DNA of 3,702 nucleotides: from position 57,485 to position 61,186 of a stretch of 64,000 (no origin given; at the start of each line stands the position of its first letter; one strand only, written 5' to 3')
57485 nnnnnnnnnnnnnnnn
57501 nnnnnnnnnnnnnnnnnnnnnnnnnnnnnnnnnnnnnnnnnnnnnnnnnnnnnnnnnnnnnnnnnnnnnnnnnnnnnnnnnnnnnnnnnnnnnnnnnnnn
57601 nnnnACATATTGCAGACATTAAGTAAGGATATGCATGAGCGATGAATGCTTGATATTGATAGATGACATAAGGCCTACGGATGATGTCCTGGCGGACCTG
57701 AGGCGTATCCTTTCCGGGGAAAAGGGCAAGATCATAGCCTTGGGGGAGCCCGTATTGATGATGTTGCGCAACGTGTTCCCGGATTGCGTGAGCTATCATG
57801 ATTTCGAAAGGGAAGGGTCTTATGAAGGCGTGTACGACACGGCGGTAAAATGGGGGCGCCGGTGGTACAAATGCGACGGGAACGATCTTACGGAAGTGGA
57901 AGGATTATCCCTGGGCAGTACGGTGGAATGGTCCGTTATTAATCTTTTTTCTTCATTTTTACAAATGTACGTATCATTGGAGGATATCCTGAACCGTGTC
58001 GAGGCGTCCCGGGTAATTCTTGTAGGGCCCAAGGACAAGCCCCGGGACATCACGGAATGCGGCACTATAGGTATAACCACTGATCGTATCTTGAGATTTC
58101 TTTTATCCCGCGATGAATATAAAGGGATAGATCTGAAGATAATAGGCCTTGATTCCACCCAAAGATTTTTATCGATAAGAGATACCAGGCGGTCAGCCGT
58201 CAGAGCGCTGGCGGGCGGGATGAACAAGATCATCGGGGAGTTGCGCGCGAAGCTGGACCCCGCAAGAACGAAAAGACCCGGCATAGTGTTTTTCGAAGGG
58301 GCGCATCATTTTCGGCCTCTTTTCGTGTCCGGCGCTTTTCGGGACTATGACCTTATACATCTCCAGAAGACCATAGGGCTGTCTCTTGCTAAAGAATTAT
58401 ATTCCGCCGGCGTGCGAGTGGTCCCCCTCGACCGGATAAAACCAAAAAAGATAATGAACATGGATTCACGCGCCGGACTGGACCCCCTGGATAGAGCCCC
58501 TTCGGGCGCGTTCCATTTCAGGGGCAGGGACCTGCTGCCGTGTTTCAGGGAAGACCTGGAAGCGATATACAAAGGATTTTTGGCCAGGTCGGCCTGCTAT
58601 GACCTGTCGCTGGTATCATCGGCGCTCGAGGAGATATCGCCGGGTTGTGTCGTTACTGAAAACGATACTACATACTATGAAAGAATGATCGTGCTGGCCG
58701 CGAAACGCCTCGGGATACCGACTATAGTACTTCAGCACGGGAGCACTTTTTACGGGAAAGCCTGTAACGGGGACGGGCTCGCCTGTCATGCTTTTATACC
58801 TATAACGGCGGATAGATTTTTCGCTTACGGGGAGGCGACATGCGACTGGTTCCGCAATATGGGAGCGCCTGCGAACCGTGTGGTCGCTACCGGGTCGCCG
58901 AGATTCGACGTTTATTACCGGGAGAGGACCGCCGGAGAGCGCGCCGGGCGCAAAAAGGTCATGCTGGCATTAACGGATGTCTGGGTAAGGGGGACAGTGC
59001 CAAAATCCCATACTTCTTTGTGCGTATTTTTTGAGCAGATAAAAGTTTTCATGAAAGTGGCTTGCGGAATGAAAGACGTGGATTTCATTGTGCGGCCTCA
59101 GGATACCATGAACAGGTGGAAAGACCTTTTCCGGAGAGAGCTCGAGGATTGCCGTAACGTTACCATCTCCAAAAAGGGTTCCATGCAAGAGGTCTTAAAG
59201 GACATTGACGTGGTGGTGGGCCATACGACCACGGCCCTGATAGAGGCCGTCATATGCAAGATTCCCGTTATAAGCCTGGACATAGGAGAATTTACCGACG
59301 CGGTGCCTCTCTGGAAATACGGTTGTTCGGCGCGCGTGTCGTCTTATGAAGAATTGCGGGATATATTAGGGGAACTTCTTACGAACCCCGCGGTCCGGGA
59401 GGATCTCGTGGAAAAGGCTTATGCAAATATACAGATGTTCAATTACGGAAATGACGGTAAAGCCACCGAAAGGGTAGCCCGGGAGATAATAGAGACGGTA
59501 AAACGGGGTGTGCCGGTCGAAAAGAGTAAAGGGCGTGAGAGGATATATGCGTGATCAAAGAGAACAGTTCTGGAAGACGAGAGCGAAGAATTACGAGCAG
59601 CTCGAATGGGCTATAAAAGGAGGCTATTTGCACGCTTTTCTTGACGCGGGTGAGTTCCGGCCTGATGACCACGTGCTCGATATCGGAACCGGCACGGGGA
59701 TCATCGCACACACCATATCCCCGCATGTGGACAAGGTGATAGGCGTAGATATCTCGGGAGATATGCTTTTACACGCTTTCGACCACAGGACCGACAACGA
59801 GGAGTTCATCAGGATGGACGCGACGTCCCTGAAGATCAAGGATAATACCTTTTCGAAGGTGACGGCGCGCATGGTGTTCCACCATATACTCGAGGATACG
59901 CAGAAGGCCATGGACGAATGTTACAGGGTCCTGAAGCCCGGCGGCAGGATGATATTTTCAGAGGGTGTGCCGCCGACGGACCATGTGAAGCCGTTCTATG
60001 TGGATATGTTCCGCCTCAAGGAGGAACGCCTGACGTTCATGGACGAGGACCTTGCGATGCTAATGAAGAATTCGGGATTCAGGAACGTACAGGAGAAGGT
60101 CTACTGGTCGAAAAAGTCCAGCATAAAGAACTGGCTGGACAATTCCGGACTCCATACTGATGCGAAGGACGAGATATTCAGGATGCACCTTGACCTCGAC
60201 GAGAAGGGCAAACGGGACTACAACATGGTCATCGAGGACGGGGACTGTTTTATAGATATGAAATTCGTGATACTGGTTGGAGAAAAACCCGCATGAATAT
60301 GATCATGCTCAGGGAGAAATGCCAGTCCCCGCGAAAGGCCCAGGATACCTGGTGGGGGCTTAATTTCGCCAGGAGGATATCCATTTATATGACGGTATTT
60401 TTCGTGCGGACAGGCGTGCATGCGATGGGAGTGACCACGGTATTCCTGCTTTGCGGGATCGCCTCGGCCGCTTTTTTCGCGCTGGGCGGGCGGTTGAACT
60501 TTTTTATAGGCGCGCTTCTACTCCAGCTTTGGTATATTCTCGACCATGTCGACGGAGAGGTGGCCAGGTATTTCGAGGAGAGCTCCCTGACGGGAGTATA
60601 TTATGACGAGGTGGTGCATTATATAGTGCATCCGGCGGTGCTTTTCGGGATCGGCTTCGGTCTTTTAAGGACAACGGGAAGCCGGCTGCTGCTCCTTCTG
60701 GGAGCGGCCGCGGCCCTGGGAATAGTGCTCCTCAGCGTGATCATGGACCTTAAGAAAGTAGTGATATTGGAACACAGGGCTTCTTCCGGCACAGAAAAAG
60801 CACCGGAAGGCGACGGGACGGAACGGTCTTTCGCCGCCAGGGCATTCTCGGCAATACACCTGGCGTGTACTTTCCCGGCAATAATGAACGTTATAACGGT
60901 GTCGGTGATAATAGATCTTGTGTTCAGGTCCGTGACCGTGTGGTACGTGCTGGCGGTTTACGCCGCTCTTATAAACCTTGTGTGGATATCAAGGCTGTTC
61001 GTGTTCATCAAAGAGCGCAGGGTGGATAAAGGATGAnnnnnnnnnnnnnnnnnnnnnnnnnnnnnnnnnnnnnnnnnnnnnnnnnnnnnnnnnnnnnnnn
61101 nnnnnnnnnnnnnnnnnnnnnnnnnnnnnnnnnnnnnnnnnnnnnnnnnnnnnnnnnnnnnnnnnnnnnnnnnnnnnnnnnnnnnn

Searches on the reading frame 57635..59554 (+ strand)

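Call 27: search_protein_families(library=ncbifam, proteins=[window:57635-59554:+], max_evalue=0.00001)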
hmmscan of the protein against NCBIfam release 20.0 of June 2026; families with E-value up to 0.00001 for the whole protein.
window:57635-59554:+ (639 aa): 2 families
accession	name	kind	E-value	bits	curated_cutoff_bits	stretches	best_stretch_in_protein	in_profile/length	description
TIGR04396.2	surf_polysacc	subfamily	1.3e-15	57.6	125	1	466-624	208-365/427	surface carbohydrate biosynthesis protein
NF046086.1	BFO_1060_trans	domain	4.9e-15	55.5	200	1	470-622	209-364/365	BFO_1060 family glycosyltransferase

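Call 32: search_protein_families(library=pfam, proteins=[window:57635-59554:+], max_evalue=0.00001)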
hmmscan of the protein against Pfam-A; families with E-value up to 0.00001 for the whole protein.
window:57635-59554:+ (639 aa): 0 families

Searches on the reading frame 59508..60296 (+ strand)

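Call 32: search_protein_families(library=pfam, proteins=[window:59508-60296:+], max_evalue=0.00001)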
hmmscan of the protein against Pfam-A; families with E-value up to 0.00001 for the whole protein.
window:59508-60296:+ (262 aa): 6 families
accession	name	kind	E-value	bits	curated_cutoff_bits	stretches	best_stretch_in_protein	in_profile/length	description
PF08241.18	Methyltransf_11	-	3.9e-22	79.1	21.2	1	57-150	1-95/95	Methyltransferase domain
PF13649.12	Methyltransf_25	-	3.6e-20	72.9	27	1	56-146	1-97/97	Methyltransferase domain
PF13489.12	Methyltransf_23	-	2e-18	67.1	27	1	48-195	18-163/164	Methyltransferase domain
PF08242.18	Methyltransf_12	-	1.7e-14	54.8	30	1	57-147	1-97/98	Methyltransferase domain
PF13847.12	Methyltransf_31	-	4.8e-14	52.7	27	1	52-154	3-113/145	Methyltransferase domain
PF01209.24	Ubie_methyltran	-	1.9e-12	47.5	20.1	1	52-152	47-153/233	ubiE/COQ5 methyltransferase family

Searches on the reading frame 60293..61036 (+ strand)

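Call 32: search_protein_families(library=pfam, proteins=[window:60293-61036:+], max_evalue=0.00001)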
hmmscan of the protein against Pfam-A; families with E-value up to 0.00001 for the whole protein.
window:60293-61036:+ (247 aa): 1 family
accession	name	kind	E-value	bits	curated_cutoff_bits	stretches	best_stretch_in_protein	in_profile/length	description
PF01066.26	CDP-OH_P_transf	-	5.5e-06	27.3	22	1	48-169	8-120/152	CDP-alcohol phosphatidyltransferase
